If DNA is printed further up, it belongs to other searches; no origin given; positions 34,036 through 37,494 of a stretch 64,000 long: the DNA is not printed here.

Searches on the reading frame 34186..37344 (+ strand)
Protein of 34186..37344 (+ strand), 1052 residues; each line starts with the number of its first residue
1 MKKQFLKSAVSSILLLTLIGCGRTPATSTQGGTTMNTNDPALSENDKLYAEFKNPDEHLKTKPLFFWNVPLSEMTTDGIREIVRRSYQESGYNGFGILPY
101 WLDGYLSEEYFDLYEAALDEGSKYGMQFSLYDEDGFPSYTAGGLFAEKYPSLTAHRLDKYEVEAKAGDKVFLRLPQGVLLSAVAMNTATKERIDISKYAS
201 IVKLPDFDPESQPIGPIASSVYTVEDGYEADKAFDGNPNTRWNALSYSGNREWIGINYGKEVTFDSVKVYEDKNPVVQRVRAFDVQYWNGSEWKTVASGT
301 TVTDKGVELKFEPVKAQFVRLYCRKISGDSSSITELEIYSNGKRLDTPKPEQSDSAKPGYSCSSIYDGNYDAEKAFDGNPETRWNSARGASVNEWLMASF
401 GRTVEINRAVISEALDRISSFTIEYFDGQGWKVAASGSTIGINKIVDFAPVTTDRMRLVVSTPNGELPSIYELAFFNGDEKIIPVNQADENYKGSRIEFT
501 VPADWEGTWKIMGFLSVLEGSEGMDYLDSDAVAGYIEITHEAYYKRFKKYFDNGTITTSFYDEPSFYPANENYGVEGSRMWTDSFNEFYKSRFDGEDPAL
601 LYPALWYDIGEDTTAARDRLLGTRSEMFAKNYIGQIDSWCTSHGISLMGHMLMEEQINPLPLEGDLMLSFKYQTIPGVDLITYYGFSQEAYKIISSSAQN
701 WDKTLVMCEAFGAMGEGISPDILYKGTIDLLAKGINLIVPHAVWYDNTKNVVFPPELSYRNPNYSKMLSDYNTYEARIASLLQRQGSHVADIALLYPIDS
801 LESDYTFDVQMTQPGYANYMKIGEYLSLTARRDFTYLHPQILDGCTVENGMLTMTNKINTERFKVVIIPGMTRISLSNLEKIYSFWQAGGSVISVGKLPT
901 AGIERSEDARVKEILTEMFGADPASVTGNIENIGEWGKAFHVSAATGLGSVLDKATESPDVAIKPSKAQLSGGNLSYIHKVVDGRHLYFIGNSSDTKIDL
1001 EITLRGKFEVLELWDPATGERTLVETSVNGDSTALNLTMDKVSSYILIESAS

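Call 86: search_protein_families(library=pfam, proteins=[window:34186-37344:+], max_evalue=0.00001)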
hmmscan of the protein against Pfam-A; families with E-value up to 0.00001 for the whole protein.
window:34186-37344:+ (1052 aa): 3 families
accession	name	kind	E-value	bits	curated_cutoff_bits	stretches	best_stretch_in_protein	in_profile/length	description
PF00754.31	F5_F8_type_C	-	1.1e-32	113.2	28.2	2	219-335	5-126/127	F5/8 type C domain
PF22633.2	F5_F8_type_C_2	-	4.2e-26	91.8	27.8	2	232-321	1-91/91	NedA-like, galactose-binding domain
PF17132.9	Glyco_hydro_106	-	5e-22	78.6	29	1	524-1024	268-739/743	alpha-L-rhamnosidase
